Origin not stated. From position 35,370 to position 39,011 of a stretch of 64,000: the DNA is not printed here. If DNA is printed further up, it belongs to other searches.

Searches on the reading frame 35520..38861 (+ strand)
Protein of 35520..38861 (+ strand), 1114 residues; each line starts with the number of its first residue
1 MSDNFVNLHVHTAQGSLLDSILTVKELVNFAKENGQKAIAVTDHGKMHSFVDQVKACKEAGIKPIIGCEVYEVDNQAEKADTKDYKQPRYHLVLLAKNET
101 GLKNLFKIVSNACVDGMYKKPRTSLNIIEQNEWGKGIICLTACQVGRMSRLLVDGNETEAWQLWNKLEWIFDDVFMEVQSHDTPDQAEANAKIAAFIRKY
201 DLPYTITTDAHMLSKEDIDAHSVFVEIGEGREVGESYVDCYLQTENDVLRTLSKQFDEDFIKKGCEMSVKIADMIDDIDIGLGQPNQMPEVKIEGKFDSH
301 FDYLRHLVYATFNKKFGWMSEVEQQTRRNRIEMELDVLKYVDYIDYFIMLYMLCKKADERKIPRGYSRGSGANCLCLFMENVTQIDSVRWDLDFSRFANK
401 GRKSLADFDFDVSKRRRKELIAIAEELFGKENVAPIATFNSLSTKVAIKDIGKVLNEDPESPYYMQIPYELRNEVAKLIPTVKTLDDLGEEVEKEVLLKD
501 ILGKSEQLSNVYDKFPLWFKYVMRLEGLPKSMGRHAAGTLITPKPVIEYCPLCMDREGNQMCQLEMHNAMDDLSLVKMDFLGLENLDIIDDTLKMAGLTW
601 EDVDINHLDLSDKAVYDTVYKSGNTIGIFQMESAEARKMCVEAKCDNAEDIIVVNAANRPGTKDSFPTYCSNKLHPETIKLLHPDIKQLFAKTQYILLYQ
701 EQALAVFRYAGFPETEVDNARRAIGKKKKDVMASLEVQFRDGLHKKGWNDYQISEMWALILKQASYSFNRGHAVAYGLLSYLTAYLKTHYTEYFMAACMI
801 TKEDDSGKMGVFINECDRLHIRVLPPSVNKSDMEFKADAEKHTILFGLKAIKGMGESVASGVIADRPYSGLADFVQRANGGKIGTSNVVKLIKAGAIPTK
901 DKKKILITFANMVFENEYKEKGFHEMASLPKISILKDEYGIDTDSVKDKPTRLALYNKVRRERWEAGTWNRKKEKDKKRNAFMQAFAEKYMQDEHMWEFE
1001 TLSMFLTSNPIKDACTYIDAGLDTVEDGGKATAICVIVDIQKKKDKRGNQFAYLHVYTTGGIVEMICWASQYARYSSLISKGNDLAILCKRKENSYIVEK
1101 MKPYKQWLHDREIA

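Call 52: search_protein_families(library=phrogs, proteins=[window:35520-38861:+], max_evalue=0.00001)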
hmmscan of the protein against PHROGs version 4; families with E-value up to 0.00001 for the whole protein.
window:35520-38861:+ (1114 aa): 9 families
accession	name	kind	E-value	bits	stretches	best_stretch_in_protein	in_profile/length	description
phrog_405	-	DNA, RNA and nucleotide metabolism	1.3e-249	832.4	1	3-1099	42-1081/1190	DNA polymerase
phrog_11165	-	DNA, RNA and nucleotide metabolism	1.8e-83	281.9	1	322-866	35-575/782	DNA polymerase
phrog_12219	-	DNA, RNA and nucleotide metabolism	2.2e-75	255.5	1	406-921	2-545/823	DNA polymerase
phrog_7513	-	unknown function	1.4e-56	193.3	1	2-405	8-451/461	-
phrog_21652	-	DNA, RNA and nucleotide metabolism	3.1e-39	135.9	1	374-742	40-427/476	DNA polymerase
phrog_13169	-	DNA, RNA and nucleotide metabolism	1e-31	111.3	1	16-402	13-413/463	DNA polymerase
phrog_20695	-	DNA, RNA and nucleotide metabolism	1e-22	81.6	1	801-917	31-150/440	DNA binding protein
phrog_4335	-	unknown function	3.6e-17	63.6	1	746-910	11-172/421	-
phrog_11127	-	DNA, RNA and nucleotide metabolism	1.6e-08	35.7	1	318-397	90-169/171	DNA polymerase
